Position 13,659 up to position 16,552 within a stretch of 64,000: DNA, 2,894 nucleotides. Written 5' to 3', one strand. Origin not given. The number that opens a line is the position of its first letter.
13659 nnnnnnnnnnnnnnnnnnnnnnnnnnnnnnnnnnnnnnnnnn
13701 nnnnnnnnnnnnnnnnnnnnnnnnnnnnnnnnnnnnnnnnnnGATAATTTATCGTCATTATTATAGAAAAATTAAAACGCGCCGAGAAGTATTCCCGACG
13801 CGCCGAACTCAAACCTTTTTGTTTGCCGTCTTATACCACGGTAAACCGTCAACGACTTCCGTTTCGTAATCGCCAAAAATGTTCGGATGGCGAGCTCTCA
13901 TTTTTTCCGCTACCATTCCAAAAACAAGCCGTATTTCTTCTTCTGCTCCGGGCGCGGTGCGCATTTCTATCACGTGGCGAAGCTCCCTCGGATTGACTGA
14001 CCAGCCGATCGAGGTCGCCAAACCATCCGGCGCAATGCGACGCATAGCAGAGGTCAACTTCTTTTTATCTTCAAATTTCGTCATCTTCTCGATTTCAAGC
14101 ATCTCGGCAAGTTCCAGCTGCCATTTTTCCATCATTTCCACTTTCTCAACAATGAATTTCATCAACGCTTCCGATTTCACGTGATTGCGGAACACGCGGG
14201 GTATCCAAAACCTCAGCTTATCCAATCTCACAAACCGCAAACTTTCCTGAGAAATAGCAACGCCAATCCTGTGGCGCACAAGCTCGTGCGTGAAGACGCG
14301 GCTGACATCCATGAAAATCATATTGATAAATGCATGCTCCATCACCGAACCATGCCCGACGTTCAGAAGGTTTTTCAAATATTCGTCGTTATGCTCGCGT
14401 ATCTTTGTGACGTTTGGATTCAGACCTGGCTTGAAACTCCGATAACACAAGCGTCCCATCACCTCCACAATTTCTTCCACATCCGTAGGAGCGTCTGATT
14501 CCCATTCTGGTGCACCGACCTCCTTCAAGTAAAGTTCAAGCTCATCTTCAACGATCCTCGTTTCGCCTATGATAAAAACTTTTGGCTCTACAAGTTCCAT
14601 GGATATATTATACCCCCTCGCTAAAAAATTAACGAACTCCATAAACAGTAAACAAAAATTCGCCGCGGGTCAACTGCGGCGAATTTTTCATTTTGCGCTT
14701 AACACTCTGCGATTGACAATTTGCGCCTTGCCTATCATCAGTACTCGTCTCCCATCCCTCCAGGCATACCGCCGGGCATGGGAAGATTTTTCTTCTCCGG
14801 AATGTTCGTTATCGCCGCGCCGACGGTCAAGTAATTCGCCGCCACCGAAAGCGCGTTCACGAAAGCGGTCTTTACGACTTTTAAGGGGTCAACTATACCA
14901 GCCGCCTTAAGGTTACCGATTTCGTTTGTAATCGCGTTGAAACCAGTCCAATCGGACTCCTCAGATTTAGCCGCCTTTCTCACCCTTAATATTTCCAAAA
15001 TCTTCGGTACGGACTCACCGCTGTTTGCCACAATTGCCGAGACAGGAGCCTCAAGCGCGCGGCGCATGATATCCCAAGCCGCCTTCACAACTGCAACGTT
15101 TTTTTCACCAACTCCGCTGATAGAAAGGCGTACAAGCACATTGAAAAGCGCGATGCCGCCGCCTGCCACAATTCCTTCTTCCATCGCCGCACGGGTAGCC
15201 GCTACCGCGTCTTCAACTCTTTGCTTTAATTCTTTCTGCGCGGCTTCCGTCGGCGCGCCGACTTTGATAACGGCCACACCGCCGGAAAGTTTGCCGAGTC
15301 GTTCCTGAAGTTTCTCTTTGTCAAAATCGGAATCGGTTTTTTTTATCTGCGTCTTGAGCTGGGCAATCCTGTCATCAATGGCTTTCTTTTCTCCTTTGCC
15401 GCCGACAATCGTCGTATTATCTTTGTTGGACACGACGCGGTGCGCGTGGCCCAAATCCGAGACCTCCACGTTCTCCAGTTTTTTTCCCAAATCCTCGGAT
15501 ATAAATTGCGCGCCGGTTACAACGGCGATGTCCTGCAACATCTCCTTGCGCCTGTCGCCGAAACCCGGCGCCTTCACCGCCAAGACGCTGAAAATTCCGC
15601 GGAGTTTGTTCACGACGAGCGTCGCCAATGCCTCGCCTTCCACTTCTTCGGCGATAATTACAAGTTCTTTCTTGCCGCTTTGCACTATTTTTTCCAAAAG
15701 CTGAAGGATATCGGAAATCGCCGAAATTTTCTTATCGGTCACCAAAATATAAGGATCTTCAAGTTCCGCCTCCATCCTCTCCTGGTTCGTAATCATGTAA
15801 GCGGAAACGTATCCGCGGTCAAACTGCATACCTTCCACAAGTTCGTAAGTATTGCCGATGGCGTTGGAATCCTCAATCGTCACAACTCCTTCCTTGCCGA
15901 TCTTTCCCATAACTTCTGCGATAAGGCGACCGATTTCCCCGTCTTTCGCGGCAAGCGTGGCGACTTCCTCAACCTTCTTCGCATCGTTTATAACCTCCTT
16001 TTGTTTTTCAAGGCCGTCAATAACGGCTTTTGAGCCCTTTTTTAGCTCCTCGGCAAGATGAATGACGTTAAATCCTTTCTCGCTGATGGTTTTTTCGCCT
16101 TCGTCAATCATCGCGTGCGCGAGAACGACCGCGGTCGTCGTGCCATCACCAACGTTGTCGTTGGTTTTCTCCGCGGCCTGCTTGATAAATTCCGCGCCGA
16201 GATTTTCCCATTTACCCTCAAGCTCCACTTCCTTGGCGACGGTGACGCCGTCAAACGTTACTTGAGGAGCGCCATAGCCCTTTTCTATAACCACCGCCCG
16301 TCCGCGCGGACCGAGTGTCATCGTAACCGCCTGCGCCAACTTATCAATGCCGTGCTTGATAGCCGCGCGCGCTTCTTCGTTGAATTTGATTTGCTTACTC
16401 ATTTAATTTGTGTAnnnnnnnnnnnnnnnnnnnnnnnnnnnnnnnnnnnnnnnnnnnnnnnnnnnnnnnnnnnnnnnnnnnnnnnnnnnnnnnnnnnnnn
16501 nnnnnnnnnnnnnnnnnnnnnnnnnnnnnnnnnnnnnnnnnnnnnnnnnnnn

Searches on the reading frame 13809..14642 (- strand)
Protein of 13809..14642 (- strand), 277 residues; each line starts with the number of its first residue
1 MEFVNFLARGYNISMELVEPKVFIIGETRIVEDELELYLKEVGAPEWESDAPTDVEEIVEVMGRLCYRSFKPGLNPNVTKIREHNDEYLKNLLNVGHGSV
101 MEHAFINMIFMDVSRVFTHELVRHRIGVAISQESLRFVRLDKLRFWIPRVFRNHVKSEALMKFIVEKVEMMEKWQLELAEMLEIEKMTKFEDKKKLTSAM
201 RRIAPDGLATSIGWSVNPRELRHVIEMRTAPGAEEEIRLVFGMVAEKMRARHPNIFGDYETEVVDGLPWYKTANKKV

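Call 10: search_protein_families(library=pfam, proteins=[window:13809-14642:-], max_evalue=0.01)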
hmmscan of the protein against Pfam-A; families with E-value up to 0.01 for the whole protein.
window:13809-14642:- (277 aa): 1 family
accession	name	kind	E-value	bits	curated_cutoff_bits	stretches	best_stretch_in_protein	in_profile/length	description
PF02511.20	Thy1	-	6.7e-38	130.8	24.8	1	53-254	7-191/191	Thymidylate synthase complementing protein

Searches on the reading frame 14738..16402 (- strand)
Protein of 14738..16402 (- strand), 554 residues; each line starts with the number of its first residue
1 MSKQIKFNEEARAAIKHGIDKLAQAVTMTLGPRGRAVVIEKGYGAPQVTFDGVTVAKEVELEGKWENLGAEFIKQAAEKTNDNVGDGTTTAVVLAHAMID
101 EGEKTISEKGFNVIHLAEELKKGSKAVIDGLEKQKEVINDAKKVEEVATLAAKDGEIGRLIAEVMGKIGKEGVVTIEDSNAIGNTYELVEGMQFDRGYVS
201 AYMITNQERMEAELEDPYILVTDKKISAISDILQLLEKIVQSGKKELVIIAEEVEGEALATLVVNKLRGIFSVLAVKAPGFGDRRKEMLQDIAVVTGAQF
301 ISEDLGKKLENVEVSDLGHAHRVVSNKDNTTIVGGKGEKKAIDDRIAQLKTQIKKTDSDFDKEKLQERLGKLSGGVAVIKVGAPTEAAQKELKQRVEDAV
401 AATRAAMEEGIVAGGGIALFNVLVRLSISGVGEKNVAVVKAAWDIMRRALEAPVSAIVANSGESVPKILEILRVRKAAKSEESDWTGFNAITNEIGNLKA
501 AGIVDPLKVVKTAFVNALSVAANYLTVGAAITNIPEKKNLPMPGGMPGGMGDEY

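Call 10: search_protein_families(library=pfam, proteins=[window:14738-16402:-], max_evalue=0.01)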
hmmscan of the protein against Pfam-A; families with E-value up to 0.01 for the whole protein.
window:14738-16402:- (554 aa): 1 family
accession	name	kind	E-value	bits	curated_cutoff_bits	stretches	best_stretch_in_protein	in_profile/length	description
PF00118.29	Cpn60_TCP1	-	2.1e-61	208.6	34.3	1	22-531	1-486/490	TCP-1/cpn60 chaperonin family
